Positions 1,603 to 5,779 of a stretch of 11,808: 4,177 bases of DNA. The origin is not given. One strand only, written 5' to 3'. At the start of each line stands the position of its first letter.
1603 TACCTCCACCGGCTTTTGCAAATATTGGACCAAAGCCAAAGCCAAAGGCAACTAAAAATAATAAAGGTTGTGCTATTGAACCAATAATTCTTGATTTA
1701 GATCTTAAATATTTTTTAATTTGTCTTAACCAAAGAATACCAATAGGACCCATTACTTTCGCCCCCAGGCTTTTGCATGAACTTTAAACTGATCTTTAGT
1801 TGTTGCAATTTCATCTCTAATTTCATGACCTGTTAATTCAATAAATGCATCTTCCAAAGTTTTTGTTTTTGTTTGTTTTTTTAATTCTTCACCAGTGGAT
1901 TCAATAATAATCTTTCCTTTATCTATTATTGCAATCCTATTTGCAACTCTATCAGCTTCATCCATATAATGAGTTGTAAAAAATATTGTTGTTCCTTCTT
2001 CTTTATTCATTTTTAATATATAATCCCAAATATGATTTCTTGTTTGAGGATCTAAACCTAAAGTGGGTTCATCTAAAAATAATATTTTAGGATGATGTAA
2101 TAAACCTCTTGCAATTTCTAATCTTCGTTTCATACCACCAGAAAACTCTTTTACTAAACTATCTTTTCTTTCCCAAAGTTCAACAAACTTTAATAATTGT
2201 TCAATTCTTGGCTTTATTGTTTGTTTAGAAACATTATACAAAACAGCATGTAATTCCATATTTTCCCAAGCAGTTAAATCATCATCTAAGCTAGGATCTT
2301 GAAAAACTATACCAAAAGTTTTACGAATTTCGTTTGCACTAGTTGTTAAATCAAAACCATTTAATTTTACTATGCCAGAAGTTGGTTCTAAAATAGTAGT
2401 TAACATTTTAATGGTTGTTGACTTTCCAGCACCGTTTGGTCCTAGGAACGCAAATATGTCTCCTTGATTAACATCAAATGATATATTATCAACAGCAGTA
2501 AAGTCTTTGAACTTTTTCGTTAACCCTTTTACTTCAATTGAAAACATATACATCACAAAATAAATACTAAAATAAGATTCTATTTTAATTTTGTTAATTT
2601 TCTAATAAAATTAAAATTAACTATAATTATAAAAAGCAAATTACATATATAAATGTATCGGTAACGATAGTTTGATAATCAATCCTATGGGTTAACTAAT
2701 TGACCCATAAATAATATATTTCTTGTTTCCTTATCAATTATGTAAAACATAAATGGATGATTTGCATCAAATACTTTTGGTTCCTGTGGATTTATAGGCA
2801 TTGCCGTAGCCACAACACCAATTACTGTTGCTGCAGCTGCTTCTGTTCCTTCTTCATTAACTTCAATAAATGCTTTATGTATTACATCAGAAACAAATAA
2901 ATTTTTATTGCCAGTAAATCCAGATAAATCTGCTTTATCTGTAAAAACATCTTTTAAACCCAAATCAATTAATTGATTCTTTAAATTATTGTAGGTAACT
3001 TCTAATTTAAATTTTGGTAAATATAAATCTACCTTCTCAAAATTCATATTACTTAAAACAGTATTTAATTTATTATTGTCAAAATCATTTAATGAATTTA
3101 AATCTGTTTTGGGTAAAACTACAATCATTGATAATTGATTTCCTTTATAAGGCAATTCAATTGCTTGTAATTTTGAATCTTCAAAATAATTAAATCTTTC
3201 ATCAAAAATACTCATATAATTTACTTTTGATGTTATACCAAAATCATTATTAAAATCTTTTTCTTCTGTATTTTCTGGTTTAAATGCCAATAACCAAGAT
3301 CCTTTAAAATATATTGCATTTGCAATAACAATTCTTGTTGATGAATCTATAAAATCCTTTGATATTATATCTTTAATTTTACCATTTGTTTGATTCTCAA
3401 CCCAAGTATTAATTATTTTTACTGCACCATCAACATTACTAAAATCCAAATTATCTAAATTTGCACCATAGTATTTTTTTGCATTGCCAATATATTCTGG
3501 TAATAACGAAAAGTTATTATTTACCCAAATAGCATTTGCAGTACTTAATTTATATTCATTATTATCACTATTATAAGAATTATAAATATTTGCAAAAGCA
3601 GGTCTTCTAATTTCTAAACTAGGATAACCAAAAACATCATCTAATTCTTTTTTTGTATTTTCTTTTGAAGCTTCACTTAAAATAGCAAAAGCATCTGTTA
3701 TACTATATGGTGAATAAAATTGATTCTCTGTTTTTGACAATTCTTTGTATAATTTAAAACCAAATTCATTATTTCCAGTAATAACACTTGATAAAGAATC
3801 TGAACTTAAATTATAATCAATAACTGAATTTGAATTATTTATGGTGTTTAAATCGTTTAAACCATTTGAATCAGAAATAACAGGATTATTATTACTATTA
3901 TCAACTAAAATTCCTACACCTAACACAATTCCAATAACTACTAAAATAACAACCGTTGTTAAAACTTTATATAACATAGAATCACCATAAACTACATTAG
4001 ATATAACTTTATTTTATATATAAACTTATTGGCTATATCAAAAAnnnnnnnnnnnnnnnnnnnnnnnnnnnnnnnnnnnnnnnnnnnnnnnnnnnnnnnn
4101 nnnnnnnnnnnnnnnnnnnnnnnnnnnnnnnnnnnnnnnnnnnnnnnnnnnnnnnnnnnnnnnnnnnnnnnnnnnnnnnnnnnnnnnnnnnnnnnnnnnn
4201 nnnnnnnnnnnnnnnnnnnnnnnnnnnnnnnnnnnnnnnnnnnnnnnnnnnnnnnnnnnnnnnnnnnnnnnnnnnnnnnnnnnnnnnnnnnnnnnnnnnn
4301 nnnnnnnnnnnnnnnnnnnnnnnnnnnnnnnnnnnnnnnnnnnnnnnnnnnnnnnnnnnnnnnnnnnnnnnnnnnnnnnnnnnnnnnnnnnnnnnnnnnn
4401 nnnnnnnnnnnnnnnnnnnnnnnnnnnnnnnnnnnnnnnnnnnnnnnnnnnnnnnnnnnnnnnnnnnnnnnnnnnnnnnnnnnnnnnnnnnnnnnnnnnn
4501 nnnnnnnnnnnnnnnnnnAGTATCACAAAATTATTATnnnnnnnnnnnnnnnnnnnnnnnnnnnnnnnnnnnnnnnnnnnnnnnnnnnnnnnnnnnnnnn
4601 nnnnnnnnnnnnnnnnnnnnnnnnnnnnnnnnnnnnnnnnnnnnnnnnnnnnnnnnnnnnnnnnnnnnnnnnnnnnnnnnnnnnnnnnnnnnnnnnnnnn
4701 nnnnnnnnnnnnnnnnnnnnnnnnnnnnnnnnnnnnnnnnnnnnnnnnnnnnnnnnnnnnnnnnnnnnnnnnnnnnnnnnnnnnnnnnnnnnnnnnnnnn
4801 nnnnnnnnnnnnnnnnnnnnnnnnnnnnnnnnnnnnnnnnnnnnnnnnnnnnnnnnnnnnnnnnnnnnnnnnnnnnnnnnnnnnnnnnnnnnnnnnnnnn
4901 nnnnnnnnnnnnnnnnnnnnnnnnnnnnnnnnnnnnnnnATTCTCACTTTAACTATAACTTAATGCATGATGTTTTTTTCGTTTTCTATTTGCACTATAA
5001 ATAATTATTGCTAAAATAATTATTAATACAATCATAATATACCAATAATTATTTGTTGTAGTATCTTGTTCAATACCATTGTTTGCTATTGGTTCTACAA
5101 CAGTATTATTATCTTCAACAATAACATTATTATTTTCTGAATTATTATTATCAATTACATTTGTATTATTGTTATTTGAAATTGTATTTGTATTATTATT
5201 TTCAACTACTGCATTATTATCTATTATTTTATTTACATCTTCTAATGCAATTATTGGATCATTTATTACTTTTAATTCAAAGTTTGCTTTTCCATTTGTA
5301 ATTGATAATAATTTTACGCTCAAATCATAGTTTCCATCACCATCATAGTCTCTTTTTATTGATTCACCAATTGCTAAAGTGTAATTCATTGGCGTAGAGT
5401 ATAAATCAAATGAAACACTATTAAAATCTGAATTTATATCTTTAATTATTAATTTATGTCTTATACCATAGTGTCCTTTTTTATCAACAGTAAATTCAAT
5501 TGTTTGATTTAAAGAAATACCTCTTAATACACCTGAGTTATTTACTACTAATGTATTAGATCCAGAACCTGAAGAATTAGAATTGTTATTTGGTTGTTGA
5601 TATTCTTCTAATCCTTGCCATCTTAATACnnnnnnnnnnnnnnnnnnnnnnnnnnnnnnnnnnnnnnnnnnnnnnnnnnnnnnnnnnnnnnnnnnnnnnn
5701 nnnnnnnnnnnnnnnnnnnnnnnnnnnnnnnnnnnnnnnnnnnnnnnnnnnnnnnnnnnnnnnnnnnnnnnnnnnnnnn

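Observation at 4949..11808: Giant tri-modular GLUG beta-helix / beta-propeller / Ig surface protein with C-terminal anchor: candidate cell-cell adhesin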

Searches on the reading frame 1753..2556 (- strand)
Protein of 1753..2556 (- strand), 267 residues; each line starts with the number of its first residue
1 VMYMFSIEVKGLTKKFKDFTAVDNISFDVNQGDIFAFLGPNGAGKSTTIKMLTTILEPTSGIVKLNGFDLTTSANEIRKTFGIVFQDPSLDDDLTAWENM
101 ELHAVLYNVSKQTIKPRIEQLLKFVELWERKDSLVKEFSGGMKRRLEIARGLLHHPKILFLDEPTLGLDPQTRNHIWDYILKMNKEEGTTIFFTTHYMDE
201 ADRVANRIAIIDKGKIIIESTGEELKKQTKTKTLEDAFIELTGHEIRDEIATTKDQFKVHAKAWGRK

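Call 12: search_protein_families(library=pfam, proteins=[window:1753-2556:-], max_evalue=0.01)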
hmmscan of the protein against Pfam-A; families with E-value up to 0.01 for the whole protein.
window:1753-2556:- (267 aa): 8 families
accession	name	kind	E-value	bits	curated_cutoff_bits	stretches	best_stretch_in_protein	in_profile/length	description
PF00005.33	ABC_tran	-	1.8e-36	126.2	25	1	23-165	2-136/137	ABC transporter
PF13304.12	AAA_21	-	2.1e-11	44.9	27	1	137-196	237-298/304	AAA domain, putative AbiEii toxin, Type IV TA system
PF13175.12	AAA_15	-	3.2e-06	27.4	32.1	0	24-78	18-76/374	AAA ATPase domain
PF03215.21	Rad17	-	6.3e-05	23.4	23.8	1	24-112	37-125/186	Rad17 P-loop domain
PF13555.12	AAA_29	-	0.00015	21.8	27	1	25-66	15-55/61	P-loop containing region of AAA domain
PF00004.35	AAA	-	0.00021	22.2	21.2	1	37-163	3-65/131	ATPase family associated with various cellular activities (AAA)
PF13476.12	AAA_23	-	0.0024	19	27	0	17-65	8-52/201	AAA domain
PF13401.12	AAA_22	-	0.0054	17.5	27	0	34-88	7-61/130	AAA domain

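Call 18: find_homologous_proteins(query=window:1756-2556:-, max_evalue=1e-20)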
Query window:1756-2556:- (267 aa): 8000 proteins with E <= 1e-20 among 8000 candidates; the best 120 are listed.
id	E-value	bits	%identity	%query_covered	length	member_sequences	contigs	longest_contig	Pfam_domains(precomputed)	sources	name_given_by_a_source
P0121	3.5e-173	592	100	100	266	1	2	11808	PF00005.34,PF13175.13,PF13304.13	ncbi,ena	-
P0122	2.2e-142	491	84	99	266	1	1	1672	PF00005.34,PF13175.13,PF13476.13,PF13304.13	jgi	jgi:ABC-2 type transport system ATP-binding protein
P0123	6.1e-123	427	73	98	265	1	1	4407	PF00005.34,PF13175.13,PF13304.13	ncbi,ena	-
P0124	1.3e-122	426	71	98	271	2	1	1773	PF00005.34,PF13175.13,PF13476.13,PF13304.13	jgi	-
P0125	1.0e-121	423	70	99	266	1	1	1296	PF00005.34,PF13175.13,PF13304.13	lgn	-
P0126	1.2e-121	423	70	99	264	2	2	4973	PF00005.34,PF13175.13,PF13476.13,PF13304.13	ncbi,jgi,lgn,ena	-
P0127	1.6e-121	423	73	94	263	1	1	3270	PF00005.34,PF13175.13,PF13555.13,PF13304.13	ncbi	-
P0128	1.6e-121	422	73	97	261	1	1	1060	PF00005.34,PF13175.13,PF13304.13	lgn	-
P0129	2.0e-121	422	71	99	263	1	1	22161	PF00005.34,PF13175.13,PF13304.13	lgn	-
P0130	3.4e-121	421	70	98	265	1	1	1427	PF00005.34,PF13175.13,PF13476.13,PF13304.13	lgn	-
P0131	5.0e-121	421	72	97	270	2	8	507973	PF00005.34,PF13175.13,PF13304.13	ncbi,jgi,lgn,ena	ncbi:MAG: ATP-binding cassette domain-containing protein [Candidatus Pacearchaeota archaeon]|jgi:ABC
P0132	5.2e-121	421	70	99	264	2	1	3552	PF00005.34,PF13175.13,PF13304.13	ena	-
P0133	5.8e-121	421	71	99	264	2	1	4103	PF00005.34,PF13175.13,PF13304.13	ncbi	-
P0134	6.2e-121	421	69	99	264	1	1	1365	PF00005.34,PF13175.13,PF13304.13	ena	-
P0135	9.6e-121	420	70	99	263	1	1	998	PF00005.34,PF13175.13,PF13476.13,PF13304.13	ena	-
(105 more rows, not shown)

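Call 20: find_encoding_contigs(protein=P0121, flank=10000, max_places=6)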
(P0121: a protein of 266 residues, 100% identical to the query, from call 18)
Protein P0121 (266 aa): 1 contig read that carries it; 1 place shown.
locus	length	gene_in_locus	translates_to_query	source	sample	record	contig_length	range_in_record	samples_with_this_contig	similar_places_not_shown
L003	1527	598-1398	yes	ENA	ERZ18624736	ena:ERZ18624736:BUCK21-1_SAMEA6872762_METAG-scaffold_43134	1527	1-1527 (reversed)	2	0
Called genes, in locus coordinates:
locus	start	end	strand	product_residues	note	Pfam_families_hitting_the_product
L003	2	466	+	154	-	?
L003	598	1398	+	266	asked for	PF13175:AAA_15 (faint), PF00005:ABC_tran, PF13304:AAA_21 (weak)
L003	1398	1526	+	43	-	?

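Call 44: find_related_loci(query=P0121, collection=genome_contigs, flank=10000)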
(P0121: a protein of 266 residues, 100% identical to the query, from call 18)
Query P0121 (266 aa) in genome_contigs; peptide patterns used: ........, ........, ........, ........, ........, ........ (x = any residue, [..] = any of these).
599 stretches matched a pattern (row limit reached: there are more); 545 encode a relative of the query (tblastn E <= 1e-3); the best 80 are kept; 80 distinct loci.
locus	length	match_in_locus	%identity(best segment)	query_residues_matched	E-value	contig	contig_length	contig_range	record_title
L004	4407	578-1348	73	3-263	4e-131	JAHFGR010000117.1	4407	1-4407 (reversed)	MAG: Candidatus Micrarchaeota archaeon isolate nzgw32 NODE_40930_length_4408_cov_2.559366, whole genome shotgun sequence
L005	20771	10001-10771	72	6-263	5e-128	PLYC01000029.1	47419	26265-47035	MAG: Candidatus Doudnabacteria bacterium isolate palsa_1336 73.20120700_P3D.308_contig_58101, whole genome shotgun seque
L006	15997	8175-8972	70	1-266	3e-127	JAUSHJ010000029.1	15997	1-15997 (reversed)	MAG: Candidatus Micrarchaeota archaeon isolate E14_metabat.bin.186 E14_k141_1230530, whole genome shotgun sequence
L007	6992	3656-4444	72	4-266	1e-126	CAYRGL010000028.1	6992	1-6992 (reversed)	MAG TPA_asm: uncultured Gammaproteobacteria bacterium isolate binchicken_co54_244 genome assembly, contig: NODE_19831_le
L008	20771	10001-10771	71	6-263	2e-126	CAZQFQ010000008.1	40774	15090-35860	MAG TPA_asm: uncultured Candidatus Saccharibacteria bacterium isolate binchicken_co3_512 genome assembly, contig: NODE_2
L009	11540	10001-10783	70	6-266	1e-124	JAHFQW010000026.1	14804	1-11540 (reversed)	MAG: archaeon isolate nzgw56 NODE_1774_length_14805_cov_4.227458, whole genome shotgun sequence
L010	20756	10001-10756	71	6-257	1e-124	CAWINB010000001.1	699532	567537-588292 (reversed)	MAG: Candidatus Doudnabacteria bacterium isolate MFD04434.bin.1.36 genome assembly, contig: contig_24013, whole genome s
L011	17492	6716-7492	69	6-264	6e-124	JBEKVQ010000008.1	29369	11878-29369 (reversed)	MAG: Minisyncoccia bacterium isolate SPRUCE 608 SPRUCE_608_8, whole genome shotgun sequence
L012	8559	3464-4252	70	1-263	1e-123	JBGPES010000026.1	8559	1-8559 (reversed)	MAG: Candidatus Paceibacteria bacterium isolate OBJ_0618_7090110_85 k141_2929985_length_8559_cov_9.0000, whole genome sh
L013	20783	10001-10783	70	3-263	2e-123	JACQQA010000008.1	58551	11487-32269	MAG: Candidatus Magasanikbacteria bacterium isolate NC_groundwater_1321_Ag_S-0.2um_45_150 S_p2_S4_coassembly_k141_277236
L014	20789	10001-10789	71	4-266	1e-123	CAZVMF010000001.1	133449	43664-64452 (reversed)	MAG TPA_asm: uncultured Gammaproteobacteria bacterium isolate SRP278252_co2_59 genome assembly, contig: NODE_159_length_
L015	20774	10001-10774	68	6-263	4e-123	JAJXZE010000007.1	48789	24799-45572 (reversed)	MAG: bacterium isolate BP7.bin39 NODE_864_length_48789_cov_1.807550, whole genome shotgun sequence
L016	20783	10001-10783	69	6-266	2e-123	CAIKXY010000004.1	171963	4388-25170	uncultured bacterium isolate E14_bin-0799 genome assembly, contig: bin-0799:04/15, whole genome shotgun sequence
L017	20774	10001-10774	71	6-263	3e-123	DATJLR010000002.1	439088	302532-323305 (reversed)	MAG TPA_asm: Candidatus Paceibacterota bacterium isolate SMAG_U14814 k141_1012015, whole genome shotgun sequence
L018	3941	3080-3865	71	6-266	7e-125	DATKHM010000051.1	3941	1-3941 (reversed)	MAG TPA_asm: Candidatus Paceibacterota bacterium isolate SMAG_U14577 k141_165681, whole genome shotgun sequence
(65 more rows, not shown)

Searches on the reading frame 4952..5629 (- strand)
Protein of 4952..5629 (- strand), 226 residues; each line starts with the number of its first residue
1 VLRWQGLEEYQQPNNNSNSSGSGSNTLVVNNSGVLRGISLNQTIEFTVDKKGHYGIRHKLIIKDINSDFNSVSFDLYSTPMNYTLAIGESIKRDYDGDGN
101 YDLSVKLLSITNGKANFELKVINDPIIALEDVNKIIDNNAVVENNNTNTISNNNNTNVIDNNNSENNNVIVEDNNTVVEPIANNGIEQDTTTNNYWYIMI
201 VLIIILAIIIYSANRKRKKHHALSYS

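Call 56: search_protein_families(library=pfam, proteins=[window:4952-5629:-], max_evalue=1)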
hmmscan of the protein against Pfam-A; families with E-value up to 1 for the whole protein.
window:4952-5629:- (226 aa): 4 families
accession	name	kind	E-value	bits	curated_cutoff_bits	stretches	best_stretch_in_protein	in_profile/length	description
PF02009.21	RIFIN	-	0.026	14.9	32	1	98-220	186-313/327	Rifin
PF05545.16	FixQ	-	0.21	12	29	1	195-220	11-36/49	Cbb3-type cytochrome oxidase component FixQ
PF19389.4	DUF5964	-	0.21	11.9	25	1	195-212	39-56/60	Family of unknown function (DUF5964)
PF20682.3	Hanta_Gc_C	-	0.35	11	28.5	1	128-179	106-157/229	Hantavirus glycoprotein Gc, C-terminal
